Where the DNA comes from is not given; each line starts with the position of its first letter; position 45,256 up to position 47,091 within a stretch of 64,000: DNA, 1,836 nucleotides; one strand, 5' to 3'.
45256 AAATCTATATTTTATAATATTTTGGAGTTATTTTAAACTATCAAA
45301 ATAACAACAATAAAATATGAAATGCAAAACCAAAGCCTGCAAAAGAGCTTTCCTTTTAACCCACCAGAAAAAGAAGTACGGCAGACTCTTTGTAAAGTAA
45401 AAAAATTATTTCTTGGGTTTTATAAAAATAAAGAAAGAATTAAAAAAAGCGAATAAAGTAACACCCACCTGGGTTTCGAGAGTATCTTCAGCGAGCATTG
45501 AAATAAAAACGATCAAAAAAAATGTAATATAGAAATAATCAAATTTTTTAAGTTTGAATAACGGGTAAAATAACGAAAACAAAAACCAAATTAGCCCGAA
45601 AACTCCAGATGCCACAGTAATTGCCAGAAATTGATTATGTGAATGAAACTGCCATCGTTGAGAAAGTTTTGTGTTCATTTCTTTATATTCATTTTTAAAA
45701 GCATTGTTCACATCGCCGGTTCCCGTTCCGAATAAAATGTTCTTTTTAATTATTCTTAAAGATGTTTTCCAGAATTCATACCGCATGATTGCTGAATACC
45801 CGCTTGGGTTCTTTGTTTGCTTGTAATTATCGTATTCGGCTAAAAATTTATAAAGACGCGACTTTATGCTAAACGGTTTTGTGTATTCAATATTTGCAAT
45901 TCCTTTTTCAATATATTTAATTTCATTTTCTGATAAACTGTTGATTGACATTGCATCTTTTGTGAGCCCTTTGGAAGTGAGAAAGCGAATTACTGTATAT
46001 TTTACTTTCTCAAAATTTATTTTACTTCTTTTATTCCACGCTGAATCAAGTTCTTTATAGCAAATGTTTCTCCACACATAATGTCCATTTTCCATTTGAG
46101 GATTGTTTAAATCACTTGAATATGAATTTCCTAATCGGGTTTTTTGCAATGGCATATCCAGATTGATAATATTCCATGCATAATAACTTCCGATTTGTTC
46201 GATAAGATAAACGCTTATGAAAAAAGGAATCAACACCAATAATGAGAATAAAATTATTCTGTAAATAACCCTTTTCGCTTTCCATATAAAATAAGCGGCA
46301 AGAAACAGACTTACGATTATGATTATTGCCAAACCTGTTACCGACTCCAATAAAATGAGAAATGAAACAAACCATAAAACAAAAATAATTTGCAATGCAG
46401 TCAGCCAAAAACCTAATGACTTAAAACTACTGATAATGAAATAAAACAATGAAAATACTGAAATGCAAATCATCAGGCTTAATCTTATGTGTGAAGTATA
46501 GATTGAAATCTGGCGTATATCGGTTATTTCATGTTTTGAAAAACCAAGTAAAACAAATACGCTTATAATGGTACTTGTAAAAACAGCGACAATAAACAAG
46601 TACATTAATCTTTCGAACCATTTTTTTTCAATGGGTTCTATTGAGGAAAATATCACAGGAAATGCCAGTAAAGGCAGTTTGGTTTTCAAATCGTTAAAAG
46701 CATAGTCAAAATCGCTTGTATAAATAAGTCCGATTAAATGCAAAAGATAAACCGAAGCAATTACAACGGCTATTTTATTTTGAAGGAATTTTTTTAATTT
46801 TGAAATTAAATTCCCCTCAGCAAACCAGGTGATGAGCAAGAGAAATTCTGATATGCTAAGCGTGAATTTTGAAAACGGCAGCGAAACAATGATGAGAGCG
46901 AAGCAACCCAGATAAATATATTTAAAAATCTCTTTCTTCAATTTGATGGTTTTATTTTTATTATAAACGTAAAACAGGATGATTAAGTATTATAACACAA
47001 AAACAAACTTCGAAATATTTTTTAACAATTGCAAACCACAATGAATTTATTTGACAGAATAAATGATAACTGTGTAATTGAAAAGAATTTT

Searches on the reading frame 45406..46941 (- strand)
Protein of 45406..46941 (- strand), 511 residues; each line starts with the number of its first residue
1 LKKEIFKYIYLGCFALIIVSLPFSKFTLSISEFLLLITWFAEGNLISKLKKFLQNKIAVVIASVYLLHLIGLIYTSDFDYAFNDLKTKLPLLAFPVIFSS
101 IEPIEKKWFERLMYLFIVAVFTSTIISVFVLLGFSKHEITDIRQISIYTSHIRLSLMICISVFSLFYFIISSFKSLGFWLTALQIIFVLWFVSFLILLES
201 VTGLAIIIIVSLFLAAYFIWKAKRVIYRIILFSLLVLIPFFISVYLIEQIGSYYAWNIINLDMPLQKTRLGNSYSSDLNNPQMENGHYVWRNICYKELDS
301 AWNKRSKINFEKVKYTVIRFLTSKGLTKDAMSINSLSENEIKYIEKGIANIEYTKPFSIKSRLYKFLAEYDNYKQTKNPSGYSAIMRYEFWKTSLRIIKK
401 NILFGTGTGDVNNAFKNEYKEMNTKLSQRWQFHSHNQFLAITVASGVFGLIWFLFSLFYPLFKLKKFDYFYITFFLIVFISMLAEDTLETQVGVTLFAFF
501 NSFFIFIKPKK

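Call 74: search_protein_families(library=pfam, proteins=[window:45406-46941:-], max_evalue=0.0001)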
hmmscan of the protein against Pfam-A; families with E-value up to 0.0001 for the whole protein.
window:45406-46941:- (511 aa): 1 family
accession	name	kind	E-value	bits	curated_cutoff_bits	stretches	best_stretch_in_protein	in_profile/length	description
PF04932.20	Wzy_C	-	1.2e-12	48.3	31.7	1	383-454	80-149/149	O-Antigen ligase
